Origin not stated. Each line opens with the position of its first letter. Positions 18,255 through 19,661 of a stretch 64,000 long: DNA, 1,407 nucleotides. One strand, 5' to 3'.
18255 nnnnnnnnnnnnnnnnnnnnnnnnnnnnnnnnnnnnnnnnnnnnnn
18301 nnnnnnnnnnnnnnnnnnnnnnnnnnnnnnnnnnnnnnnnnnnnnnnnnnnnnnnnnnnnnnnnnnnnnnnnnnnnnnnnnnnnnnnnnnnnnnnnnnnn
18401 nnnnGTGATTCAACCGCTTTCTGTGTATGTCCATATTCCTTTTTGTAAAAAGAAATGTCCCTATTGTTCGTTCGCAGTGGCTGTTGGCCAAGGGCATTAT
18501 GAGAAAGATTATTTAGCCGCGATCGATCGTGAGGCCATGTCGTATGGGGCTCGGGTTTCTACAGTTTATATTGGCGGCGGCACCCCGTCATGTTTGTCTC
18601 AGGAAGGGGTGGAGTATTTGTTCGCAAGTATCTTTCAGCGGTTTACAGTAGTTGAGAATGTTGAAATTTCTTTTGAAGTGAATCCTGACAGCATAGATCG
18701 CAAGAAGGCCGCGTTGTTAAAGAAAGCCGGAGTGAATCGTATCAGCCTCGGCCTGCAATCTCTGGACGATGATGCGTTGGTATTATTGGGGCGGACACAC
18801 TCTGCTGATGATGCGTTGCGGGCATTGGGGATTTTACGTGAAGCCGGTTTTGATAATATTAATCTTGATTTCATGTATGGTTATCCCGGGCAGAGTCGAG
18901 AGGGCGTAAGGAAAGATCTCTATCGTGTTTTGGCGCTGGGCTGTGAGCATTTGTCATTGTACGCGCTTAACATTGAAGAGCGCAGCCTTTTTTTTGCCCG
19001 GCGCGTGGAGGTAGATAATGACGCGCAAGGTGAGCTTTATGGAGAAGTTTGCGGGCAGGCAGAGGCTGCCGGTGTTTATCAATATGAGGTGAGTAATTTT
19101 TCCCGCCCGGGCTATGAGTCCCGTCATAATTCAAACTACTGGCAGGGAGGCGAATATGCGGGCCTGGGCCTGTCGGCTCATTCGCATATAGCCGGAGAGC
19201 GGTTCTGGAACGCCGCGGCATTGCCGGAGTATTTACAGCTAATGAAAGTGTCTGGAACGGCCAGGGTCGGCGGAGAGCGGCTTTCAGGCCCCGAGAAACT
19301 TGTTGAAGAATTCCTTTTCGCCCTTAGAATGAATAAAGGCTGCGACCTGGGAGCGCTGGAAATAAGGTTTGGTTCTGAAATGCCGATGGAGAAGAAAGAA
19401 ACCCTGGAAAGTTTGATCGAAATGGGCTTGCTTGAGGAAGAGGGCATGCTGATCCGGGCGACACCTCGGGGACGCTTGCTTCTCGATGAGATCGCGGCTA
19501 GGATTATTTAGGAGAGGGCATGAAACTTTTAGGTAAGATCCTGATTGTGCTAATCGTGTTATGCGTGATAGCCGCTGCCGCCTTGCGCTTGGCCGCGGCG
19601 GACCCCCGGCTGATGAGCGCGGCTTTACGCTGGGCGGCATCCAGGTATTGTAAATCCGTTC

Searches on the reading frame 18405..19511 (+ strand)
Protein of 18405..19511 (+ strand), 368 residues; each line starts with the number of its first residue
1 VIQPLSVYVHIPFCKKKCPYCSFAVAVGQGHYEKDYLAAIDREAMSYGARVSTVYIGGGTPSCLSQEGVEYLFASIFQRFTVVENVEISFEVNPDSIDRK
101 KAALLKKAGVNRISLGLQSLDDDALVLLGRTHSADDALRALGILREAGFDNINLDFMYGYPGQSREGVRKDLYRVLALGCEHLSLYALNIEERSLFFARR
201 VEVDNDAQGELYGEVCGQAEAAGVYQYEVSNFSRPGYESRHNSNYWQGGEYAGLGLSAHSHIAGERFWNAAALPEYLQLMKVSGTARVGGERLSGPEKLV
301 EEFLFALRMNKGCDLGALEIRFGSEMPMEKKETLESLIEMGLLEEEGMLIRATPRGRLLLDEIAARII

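Call 9: search_protein_families(library=ncbifam, proteins=[window:18405-19511:+], max_evalue=1)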
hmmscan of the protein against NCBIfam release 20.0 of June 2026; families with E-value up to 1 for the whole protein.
window:18405-19511:+ (368 aa): 40 families (the best 25 are shown)
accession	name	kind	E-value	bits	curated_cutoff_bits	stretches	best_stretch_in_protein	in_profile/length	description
TIGR00539.1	hemN_rel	equivalog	3.3e-83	279.7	205.4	1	6-346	2-348/361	radical SAM family heme chaperone HemW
NF006067.1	PRK08208.1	equivalog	3.2e-53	181.2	380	1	4-366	35-413/427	STM4012 family radical SAM protein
NF005133.0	PRK06582.1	equivalog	5.7e-52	177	597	1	3-368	10-389/390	coproporphyrinogen III oxidase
NF004567.0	PRK05904.1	equivalog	2.5e-49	168.4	355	1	7-263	9-268/353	coproporphyrinogen III oxidase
TIGR04107.1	rSAM_HutW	equivalog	1.8e-46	158.9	400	1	7-358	42-405/419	heme anaerobic degradation radical SAM methyltransferase ChuW/HutW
TIGR03994.1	rSAM_HemZ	equivalog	2.5e-45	155.3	321.4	1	5-205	85-293/401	coproporphyrinogen dehydrogenase HemZ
TIGR00538.1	hemN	equivalog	3e-45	154.9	324.95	2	3-187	48-239/454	oxygen-independent coproporphyrinogen III oxidase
NF006064.0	PRK08207.2-2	equivalog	2.8e-36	125.5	504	1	5-207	145-357/465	coproporphyrinogen III oxidase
NF006060.0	PRK08207.1-3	equivalog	1.4e-35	123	653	1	5-199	150-355/477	coproporphyrinogen III oxidase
NF006385.0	PRK08629.1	equivalog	2.7e-33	115.4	355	1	7-359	55-405/439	coproporphyrinogen III oxidase family protein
NF006061.0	PRK08207.1-4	equivalog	3.6e-32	111.8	702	1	3-192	172-372/501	coproporphyrinogen III oxidase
NF006063.0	PRK08207.2-1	equivalog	5e-30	104.6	1074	1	5-194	193-392/518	coproporphyrinogen III oxidase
TIGR04419.1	no_iron_rSAM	equivalog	1.7e-27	96.9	300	1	49-322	40-317/378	HemN-related non-iron pseudo-SAM protein PsgB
NF006059.0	PRK08207.1-1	equivalog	2.3e-26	92.6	1012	1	5-192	172-370/496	coproporphyrinogen III oxidase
NF006062.0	PRK08207.1-5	equivalog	2e-25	89.6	1007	1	5-201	149-356/476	coproporphyrinogen III oxidase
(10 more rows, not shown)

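Call 10: search_protein_families(library=pfam, proteins=[window:18405-19511:+], max_evalue=1)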
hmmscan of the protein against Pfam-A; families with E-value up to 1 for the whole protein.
window:18405-19511:+ (368 aa): 2 families
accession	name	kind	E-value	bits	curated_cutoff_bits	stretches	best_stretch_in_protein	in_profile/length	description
PF04055.27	Radical_SAM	-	1.4e-31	110.4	29.5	1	8-169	1-160/166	Radical SAM superfamily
PF06969.22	HemN_C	-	9.1e-10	38.9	24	1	293-359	1-67/67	HemN C-terminal domain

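Call 11: find_encoding_contigs(protein=window:18405-19511:+, flank=5000, max_places=6)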
Protein window:18405-19511:+ (368 aa): 3 contigs read that carry it; 2 places shown.
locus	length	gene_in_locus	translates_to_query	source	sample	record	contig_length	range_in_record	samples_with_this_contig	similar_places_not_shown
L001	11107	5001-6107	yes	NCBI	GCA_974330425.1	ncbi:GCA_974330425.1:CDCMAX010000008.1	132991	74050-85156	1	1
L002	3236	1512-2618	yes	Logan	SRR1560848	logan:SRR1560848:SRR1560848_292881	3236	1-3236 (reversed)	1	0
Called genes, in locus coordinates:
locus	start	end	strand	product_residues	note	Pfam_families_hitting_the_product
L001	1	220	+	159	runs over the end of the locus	PF00383:dCMP_cyt_deam_1, PF14437:MafB19-deam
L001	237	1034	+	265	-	PF22435:MRM3-like_sub_bind, PF00588:SpoU_methylase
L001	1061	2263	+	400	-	PF00849:PseudoU_synth_2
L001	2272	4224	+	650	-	PF00005:ABC_tran, PF02463:SMC_N (faint), PF03193:RsgA_GTPase (faint), PF13555:AAA_29 (faint), PF13604:AAA_30 (faint), PF12848:ABC_tran_Xtn, PF00005:ABC_tran, PF13304:AAA_21 (weak), +1 more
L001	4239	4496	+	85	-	PF01713:Smr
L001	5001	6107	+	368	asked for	PF04055:Radical_SAM, PF06969:HemN_C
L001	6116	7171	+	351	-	-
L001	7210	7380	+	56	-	-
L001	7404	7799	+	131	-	PF07027:DUF1318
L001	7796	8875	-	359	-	PF00348:polyprenyl_synt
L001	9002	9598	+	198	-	PF09832:DUF2059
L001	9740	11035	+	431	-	PF00206:Lyase_1, PF10397:ADSL_C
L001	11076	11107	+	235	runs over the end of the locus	PF01259:SAICAR_synt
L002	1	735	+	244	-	?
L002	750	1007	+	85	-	PF01713:Smr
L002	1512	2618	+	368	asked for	PF04055:Radical_SAM, PF06969:HemN_C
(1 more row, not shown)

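Call 12: find_related_loci(query=window:18405-19511:+, collection=genome_contigs, flank=4000)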
Query window:18405-19511:+ (368 aa) in genome_contigs; peptide patterns used: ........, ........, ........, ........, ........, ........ (x = any residue, [..] = any of these).
346 stretches matched a pattern; 284 encode a relative of the query (tblastn E <= 1e-3); the best 80 are kept; 80 distinct loci.
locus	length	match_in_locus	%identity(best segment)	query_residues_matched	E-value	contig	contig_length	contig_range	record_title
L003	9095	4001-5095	50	6-368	1e-114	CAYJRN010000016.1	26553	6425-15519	MAG TPA_asm: uncultured Planctomycetales bacterium isolate ERP125453_co1_226 genome assembly, contig: NODE_1586_length_2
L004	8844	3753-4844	40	7-368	1e-80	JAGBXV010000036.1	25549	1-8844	MAG: Clostridia bacterium isolate RGIG9545 Yak_Colon-2__c295430, whole genome shotgun sequence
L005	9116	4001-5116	35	6-368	8e-75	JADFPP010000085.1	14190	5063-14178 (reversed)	MAG: Bacteroidetes bacterium isolate B74T1L10 B74T1L10_NODE6602, whole genome shotgun sequence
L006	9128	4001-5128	35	2-368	1e-74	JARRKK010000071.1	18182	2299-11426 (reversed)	MAG: Ignavibacteriaceae bacterium isolate Spart_044_MAG scaffold_2087, whole genome shotgun sequence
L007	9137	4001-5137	35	2-368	2e-74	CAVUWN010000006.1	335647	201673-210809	MAG: uncultured Ignavibacteriaceae bacterium isolate MFD05684.bin.1.58 genome assembly, contig: contig_42604, whole geno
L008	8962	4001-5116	36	3-368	6e-74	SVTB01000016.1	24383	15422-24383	MAG: Oscillospiraceae bacterium isolate SIG684 NODE_40178_length_24383_cov_1.703620, whole genome shotgun sequence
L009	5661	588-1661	36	6-368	2e-72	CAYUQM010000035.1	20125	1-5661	MAG TPA_asm: uncultured Muribaculaceae bacterium isolate SRP199465_co1_202 genome assembly, contig: NODE_7134_length_201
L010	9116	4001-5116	34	6-368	3e-72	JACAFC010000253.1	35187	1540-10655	MAG: Ignavibacteriaceae bacterium isolate L.E.IG.6 k119_2786882, whole genome shotgun sequence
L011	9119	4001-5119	35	8-368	1e-71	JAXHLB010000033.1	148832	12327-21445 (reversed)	MAG: Ignavibacteriaceae bacterium isolate Salar_de_Ascotan_sediment_MAG_ASE4 contig_1709_polypolish, whole genome shotgu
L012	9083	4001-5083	39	6-368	2e-71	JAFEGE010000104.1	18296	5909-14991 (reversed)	MAG: Verrucomicrobia bacterium isolate SZAS-1 CK_MAG-60__104__length-18296, whole genome shotgun sequence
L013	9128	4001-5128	34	2-368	2e-71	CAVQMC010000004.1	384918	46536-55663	MAG: uncultured Ignavibacteria bacterium isolate MFD02923.bin.2.72 genome assembly, contig: contig_13280, whole genome s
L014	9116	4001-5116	33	6-368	3e-71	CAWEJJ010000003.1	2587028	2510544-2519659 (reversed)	MAG: uncultured Ignavibacteriaceae bacterium isolate MFD05942.bin.2.261 genome assembly, contig: contig_15632, whole gen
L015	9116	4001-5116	33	6-368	6e-71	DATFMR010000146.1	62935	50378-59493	MAG TPA_asm: Ignavibacteriaceae bacterium isolate SMAG_U9230 k141_107999, whole genome shotgun sequence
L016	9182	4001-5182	36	5-368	2e-70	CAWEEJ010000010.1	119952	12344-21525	MAG: uncultured Chloroflexia bacterium isolate MFD03804.bin.2.17 genome assembly, contig: contig_25679, whole genome sho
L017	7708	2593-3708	35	6-368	1e-70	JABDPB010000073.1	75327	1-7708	MAG: Ignavibacteriaceae bacterium isolate Site_B3 k127_1516327, whole genome shotgun sequence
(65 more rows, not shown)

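Call 18: find_homologous_proteins(query=window:18405-19511:+, max_evalue=1e-60)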
Query window:18405-19511:+ (368 aa): 1128 proteins with E <= 1e-60 among 8000 candidates; the best 120 are listed.
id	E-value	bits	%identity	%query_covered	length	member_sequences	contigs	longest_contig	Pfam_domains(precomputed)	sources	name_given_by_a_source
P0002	9.1e-151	520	64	100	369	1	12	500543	PF04055.28,PF06969.23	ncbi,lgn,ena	-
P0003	1.5e-150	520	65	99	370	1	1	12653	PF04055.28,PF06969.23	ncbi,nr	ncbi:MAG: radical SAM family heme chaperone HemW [Candidatus Omnitrophica bacterium]|nr:radical SAM 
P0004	2.2e-150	519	65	99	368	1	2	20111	PF04055.28,PF06969.23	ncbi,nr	ncbi:MAG: radical SAM family heme chaperone HemW [Candidatus Omnitrophica bacterium]|nr:radical SAM 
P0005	2.3e-150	519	65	100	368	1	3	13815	PF04055.28,PF06969.23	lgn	-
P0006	5.4e-150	518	64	98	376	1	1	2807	PF04055.28,PF06969.23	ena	-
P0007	2.9e-149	515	64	99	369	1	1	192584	PF04055.28,PF06969.23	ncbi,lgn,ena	ncbi:MAG: radical SAM family heme chaperone HemW [Candidatus Omnitrophota bacterium]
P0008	5.0e-147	508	63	100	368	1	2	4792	PF04055.28,PF06969.23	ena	-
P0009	1.5e-138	480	61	99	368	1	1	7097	PF04055.28,PF06969.23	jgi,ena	-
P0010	3.4e-138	479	60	100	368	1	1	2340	PF04055.28,PF06969.23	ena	-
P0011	8.2e-137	474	60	99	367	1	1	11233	PF04055.28,PF06969.23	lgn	-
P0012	2.4e-135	469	60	98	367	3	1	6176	PF04055.28,PF06969.23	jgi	jgi:oxygen-independent coproporphyrinogen III oxidase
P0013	4.7e-135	469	59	100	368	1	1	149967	PF04055.28,PF06969.23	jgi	jgi:oxygen-independent coproporphyrinogen-3 oxidase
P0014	2.9e-132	459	58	99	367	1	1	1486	PF04055.28,PF06969.23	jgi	jgi:oxygen-independent coproporphyrinogen-3 oxidase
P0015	3.7e-132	459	56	100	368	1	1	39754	PF04055.28,PF06969.23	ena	-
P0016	2.6e-130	453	57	99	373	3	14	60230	PF04055.28,PF06969.23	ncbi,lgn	-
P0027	9.5e-124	431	53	99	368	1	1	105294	PF04055.28,PF06969.23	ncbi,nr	ncbi:MAG: radical SAM family heme chaperone HemW [Candidatus Omnitrophica bacterium]|nr:radical SAM 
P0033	1.3e-120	421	53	99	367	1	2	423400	PF04055.28,PF06969.23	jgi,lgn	jgi:oxygen-independent coproporphyrinogen-3 oxidase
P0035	5.9e-118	412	52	99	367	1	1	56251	PF04055.28,PF06969.23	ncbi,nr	ncbi:MAG: radical SAM family heme chaperone HemW [Candidatus Omnitrophica bacterium]|nr:radical SAM 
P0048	2.5e-104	368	49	98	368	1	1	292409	PF04055.28,PF06969.23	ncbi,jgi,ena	ncbi:MAG: radical SAM family heme chaperone HemW [Candidatus Omnitrophota bacterium]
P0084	9.7e-98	346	44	99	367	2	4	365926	PF04055.28,PF06969.23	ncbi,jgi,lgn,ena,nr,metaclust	ncbi:MAG TPA: coproporphyrinogen III oxidase [Candidatus Omnitrophica bacterium]|nr:MAG: hypothetica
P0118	8.0e-94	333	47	99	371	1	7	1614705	PF04055.28,PF06969.23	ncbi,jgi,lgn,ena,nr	ncbi:MAG TPA: radical SAM family heme chaperone HemW [Candidatus Omnitrophota bacterium]|nr:radical 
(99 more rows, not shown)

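Call 20: find_encoding_contigs(protein=P0002, flank=4000, max_places=3)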
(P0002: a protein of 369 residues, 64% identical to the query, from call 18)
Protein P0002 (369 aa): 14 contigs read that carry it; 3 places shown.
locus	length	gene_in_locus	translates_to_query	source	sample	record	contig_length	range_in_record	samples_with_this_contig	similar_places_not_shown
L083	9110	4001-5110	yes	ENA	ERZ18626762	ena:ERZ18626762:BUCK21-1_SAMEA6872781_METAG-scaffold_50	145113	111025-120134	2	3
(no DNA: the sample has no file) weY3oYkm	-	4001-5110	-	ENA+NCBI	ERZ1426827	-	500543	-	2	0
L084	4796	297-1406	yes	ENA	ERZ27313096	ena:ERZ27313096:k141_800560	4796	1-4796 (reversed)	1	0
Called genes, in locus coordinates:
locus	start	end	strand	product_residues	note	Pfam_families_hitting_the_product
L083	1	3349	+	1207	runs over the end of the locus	-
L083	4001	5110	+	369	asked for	PF04055:Radical_SAM, PF06969:HemN_C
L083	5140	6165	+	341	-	-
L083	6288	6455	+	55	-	-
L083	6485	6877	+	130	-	PF07027:DUF1318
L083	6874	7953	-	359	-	PF00348:polyprenyl_synt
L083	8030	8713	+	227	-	PF09832:DUF2059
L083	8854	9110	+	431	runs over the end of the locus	PF00206:Lyase_1, PF10397:ADSL_C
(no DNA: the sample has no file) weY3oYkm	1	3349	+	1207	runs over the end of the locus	-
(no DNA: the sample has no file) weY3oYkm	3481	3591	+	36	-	-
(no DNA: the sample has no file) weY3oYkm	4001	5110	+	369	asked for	PF04055:Radical_SAM, PF06969:HemN_C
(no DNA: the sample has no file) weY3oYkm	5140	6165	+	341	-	-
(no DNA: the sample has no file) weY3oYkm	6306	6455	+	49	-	-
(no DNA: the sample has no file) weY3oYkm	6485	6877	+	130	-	PF07027:DUF1318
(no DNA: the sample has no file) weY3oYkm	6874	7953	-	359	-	PF00348:polyprenyl_synt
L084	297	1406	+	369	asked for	PF04055:Radical_SAM, PF06969:HemN_C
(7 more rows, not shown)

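Call 21: find_encoding_contigs(protein=P0003, flank=4000, max_places=2)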
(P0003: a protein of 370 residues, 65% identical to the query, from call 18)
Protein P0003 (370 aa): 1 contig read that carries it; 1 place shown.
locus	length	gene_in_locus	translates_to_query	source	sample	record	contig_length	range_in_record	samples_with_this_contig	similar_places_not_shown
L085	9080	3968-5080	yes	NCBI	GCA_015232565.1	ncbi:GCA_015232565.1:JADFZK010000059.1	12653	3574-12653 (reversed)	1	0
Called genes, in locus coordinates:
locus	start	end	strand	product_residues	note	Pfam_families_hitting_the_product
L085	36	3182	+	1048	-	-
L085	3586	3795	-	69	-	-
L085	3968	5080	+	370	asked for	PF04055:Radical_SAM, PF06969:HemN_C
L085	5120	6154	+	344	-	-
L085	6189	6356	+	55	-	-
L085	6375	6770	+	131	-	PF07027:DUF1318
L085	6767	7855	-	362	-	PF00348:polyprenyl_synt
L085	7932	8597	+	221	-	PF09832:DUF2059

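Call 22: find_encoding_contigs(protein=P0004, flank=4000, max_places=2)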
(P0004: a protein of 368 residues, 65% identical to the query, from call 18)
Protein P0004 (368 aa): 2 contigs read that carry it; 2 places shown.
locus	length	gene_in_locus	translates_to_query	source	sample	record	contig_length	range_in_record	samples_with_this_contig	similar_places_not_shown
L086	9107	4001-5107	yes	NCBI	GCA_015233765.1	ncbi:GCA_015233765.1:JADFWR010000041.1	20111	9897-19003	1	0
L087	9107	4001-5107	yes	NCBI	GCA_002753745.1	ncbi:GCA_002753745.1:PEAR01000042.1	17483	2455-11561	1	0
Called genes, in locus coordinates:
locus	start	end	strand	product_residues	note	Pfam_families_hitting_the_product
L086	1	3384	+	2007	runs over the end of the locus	PF00082:Peptidase_S8 (weak)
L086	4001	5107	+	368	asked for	PF04055:Radical_SAM, PF06969:HemN_C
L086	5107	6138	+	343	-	-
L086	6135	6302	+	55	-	-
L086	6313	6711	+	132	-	PF07027:DUF1318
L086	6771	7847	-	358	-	PF00348:polyprenyl_synt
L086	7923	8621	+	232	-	PF09832:DUF2059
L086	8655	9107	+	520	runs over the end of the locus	?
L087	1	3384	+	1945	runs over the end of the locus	?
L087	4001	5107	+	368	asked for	PF04055:Radical_SAM, PF06969:HemN_C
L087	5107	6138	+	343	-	-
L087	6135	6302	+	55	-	-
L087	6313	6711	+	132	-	PF07027:DUF1318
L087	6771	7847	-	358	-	PF00348:polyprenyl_synt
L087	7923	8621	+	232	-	PF09832:DUF2059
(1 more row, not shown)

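Call 24: find_encoding_contigs(protein=P0013, flank=4000, max_places=1)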
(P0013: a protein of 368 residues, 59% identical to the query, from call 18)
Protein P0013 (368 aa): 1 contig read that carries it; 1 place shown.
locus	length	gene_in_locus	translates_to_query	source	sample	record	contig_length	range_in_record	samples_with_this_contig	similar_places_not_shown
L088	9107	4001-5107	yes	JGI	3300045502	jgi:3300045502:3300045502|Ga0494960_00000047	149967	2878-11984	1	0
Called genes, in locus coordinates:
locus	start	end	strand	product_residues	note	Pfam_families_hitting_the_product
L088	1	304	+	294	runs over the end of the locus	PF01297:ZnuA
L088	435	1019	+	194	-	-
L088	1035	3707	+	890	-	PF00690:Cation_ATPase_N, PF00122:E1-E2_ATPase, PF00702:Hydrolase, PF13246:Cation_ATPase, PF00689:Cation_ATPase_C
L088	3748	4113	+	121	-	-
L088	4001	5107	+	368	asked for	PF04055:Radical_SAM, PF06969:HemN_C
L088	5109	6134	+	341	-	-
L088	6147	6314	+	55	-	-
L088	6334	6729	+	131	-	PF07027:DUF1318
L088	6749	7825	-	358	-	PF00348:polyprenyl_synt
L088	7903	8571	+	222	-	PF09832:DUF2059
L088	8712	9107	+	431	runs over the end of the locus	PF00206:Lyase_1, PF10397:ADSL_C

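Call 25: find_encoding_contigs(protein=P0016, flank=4000, max_places=1)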
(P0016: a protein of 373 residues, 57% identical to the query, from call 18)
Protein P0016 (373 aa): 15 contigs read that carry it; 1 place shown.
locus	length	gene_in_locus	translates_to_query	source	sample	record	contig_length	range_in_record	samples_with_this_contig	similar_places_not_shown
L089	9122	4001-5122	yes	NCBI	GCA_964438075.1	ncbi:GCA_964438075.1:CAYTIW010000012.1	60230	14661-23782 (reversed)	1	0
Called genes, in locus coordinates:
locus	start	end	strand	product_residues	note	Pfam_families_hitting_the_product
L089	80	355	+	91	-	PF02082:Rrf2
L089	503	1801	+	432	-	PF01053:Cys_Met_Meta_PP, PF00155:Aminotran_1_2, PF01041:DegT_DnrJ_EryC1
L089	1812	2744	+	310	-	PF00291:PALP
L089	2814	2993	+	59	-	PF02416:TatA_B_E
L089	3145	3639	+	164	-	-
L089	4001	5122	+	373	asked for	PF04055:Radical_SAM, PF06969:HemN_C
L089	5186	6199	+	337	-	-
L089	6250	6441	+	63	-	-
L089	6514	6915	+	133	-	PF07027:DUF1318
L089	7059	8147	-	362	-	PF00348:polyprenyl_synt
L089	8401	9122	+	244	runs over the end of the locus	PF09832:DUF2059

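Call 26: find_encoding_contigs(protein=P0027, flank=4000, max_places=1)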
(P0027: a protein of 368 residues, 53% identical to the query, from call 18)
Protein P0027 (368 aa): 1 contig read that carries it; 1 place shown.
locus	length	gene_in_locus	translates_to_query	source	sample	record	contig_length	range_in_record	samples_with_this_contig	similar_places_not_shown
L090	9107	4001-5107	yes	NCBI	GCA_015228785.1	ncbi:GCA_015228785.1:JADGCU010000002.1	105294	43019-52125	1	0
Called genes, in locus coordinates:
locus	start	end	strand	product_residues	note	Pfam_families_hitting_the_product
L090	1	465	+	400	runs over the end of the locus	PF00150:Cellulase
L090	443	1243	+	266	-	PF04705:TSNR_N (weak), PF22435:MRM3-like_sub_bind, PF00588:SpoU_methylase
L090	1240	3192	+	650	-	PF00005:ABC_tran, PF02463:SMC_N (faint), PF13555:AAA_29 (faint), PF13304:AAA_21 (faint), PF13476:AAA_23 (faint), PF12848:ABC_tran_Xtn, PF00005:ABC_tran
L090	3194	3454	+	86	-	PF01713:Smr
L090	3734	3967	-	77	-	-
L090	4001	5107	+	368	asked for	PF04055:Radical_SAM, PF06969:HemN_C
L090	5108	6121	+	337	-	-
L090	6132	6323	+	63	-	-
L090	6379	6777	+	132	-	PF07027:DUF1318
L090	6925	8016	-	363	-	PF00348:polyprenyl_synt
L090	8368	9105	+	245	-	PF09832:DUF2059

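Call 27: find_encoding_contigs(protein=P0033, flank=4000, max_places=1)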
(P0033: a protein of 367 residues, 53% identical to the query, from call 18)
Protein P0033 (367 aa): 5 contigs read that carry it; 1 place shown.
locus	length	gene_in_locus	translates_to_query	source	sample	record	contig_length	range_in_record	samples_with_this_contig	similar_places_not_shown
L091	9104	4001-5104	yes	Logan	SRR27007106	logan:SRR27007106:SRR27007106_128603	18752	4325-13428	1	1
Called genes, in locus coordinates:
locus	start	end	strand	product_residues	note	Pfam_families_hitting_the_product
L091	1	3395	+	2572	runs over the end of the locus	?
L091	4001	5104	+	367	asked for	PF04055:Radical_SAM, PF06969:HemN_C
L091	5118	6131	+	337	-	-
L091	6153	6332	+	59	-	-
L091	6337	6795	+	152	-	PF07027:DUF1318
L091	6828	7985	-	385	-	PF00348:polyprenyl_synt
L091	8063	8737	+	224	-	PF09832:DUF2059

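Call 38: find_related_loci(query=A3, collection=metagenome_contigs, flank=5000)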
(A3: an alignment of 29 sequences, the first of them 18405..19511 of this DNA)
Query A3 (368 aa) in metagenome_contigs; peptide patterns used: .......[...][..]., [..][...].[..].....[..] (x = any residue, [..] = any of these).
600 stretches matched a pattern (row limit reached: there are more); 594 encode a relative of the query (tblastn E <= 1e-3); the best 80 are kept; 80 distinct loci.
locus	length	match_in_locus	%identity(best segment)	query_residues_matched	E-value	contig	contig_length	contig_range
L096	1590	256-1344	57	7-368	3e-141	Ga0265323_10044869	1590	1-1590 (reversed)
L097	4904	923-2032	44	1-368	3e-107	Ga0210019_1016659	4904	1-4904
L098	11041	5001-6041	39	5-343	7e-79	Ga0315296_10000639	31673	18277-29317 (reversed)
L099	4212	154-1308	37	1-368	1e-78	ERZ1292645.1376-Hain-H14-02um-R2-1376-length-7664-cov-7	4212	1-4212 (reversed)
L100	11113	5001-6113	36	3-368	3e-78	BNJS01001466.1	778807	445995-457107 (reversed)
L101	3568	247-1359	35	3-368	2e-78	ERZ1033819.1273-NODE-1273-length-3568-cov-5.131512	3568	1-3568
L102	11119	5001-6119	35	1-368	1e-77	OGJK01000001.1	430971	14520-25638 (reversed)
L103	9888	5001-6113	36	3-368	2e-77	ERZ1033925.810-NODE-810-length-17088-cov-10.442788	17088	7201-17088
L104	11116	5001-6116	36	3-368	2e-76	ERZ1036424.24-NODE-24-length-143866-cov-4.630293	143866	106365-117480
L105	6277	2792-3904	36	3-368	1e-76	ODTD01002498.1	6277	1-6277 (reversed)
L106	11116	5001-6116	35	3-368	7e-76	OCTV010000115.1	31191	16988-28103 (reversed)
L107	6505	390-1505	35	3-368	1e-75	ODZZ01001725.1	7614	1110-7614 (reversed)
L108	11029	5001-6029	41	7-351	5e-74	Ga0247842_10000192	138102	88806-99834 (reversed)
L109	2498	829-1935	37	2-363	1e-73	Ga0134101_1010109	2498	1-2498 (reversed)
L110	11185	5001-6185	36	7-368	3e-72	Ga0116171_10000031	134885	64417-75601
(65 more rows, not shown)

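Call 41: find_encoding_contigs(protein=P0048, flank=4000, max_places=1)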
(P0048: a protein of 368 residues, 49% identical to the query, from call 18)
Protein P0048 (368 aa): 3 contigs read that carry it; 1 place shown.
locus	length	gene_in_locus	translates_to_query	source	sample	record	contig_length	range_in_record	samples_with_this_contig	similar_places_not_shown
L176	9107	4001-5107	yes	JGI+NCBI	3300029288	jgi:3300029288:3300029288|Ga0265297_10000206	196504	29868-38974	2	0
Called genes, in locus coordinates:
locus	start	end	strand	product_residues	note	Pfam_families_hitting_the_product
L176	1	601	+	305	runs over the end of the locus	PF03547:Mem_trans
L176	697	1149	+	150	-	PF01668:SmpB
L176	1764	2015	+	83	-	-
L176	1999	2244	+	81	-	-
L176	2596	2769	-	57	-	-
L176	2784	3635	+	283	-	PF00561:Abhydrolase_1, PF12146:Hydrolase_4, PF12697:Abhydrolase_6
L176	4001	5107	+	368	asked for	PF04055:Radical_SAM, PF06969:HemN_C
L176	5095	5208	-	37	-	-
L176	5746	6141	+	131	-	-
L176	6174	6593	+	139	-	PF00072:Response_reg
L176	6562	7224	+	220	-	PF22175:Ogg-HhH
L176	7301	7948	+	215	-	PF00730:HhH-GPD, PF00633:HHH (faint)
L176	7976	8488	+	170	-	PF01243:PNPOx_N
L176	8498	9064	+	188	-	PF00578:AhpC-TSA, PF08534:Redoxin, PF13905:Thioredoxin_8 (faint)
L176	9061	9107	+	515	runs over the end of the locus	PF00753:Lactamase_B (weak), PF16661:Lactamase_B_6, PF12706:Lactamase_B_2 (weak), PF10996:Beta-Casp, PF07521:RMMBL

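Call 42: find_encoding_contigs(protein=P0118, flank=4000, max_places=1)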
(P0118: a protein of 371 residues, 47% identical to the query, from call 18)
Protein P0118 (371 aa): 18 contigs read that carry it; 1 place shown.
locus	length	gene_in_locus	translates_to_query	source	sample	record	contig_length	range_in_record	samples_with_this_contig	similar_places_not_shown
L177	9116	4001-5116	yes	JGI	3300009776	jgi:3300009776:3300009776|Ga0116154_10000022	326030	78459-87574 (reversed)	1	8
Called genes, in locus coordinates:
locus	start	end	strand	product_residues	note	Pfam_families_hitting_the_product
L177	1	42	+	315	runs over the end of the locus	PF17125:Methyltr_RsmF_N, PF22458:RsmF-B_ferredox, PF01189:Methyltr_RsmB-F, PF13847:Methyltransf_31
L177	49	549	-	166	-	PF00072:Response_reg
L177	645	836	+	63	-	PF02416:TatA_B_E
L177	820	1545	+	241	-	PF00902:TatC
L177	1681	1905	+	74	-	-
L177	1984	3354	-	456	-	-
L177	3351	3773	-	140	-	-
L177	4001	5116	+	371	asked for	PF04055:Radical_SAM, PF06969:HemN_C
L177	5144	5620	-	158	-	-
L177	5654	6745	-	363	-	PF00348:polyprenyl_synt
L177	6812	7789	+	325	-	PF09832:DUF2059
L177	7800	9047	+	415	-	PF00072:Response_reg, PF00990:GGDEF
